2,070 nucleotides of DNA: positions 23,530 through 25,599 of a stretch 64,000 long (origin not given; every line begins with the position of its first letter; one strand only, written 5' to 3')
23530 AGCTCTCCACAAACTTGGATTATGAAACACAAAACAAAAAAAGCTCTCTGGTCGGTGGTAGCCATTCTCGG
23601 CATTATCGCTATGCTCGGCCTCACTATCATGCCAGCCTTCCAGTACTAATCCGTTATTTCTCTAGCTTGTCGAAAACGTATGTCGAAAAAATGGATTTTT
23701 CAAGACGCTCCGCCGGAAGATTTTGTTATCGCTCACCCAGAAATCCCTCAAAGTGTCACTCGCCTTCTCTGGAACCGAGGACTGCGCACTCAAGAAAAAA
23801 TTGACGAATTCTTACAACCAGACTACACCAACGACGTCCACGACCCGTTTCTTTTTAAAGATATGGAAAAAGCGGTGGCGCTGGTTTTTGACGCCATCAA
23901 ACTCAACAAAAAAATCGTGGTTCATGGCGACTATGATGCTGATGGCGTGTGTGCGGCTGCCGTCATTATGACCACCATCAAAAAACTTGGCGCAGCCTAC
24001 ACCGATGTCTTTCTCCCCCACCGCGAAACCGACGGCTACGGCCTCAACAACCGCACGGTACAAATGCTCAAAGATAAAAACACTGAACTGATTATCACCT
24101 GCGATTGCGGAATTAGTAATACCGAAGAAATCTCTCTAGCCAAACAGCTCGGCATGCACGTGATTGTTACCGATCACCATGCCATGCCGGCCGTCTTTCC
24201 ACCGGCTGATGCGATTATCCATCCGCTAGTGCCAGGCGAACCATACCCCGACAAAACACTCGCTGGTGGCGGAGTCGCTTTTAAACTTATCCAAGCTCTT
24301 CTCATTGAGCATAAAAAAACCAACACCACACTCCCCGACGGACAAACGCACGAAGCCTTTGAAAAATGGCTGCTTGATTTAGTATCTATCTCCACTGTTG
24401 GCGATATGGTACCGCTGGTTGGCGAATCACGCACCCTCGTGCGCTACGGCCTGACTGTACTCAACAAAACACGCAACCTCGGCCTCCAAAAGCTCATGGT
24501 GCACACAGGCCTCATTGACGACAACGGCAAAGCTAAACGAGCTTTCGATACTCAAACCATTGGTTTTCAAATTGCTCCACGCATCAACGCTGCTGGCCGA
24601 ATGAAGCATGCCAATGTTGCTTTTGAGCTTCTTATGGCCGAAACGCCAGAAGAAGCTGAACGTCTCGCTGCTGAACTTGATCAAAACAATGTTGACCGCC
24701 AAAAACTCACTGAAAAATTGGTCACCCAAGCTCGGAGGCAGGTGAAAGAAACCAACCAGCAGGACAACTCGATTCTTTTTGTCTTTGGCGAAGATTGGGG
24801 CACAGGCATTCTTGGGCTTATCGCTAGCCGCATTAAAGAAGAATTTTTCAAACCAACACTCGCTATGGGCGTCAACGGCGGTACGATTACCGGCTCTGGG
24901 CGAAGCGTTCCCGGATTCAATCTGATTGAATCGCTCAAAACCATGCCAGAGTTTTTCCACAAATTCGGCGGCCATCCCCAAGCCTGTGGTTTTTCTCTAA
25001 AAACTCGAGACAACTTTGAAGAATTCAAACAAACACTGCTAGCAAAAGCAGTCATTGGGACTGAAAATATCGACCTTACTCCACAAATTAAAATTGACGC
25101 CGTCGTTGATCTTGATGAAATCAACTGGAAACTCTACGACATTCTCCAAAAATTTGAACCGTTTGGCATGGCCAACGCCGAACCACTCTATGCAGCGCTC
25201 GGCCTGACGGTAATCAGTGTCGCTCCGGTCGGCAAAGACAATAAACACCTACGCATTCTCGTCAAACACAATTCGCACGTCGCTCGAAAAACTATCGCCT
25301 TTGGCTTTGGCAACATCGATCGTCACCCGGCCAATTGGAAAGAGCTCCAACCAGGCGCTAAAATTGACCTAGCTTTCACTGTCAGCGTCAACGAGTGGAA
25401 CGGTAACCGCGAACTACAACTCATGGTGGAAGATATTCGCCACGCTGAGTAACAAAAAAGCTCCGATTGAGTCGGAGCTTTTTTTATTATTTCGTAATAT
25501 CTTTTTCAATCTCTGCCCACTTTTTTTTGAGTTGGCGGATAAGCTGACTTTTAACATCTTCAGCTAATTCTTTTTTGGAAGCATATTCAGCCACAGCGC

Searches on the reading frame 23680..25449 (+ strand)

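Call 64: search_protein_families(library=pfam, proteins=[window:23680-25449:+], max_evalue=0.00001)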
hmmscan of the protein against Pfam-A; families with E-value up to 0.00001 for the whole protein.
window:23680-25449:+ (590 aa): 3 families
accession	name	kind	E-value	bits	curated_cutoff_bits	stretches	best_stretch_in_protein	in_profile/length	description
PF17768.7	RecJ_OB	-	3.1e-27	95.2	27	1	472-585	1-107/107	RecJ OB domain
PF01368.27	DHH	-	8.3e-24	84.7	28.1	1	78-212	1-107/125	DHH family, N-terminal domain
PF02272.25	DHHA1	-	4.5e-12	46.8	25.9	1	364-454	3-97/102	DHHA1 domain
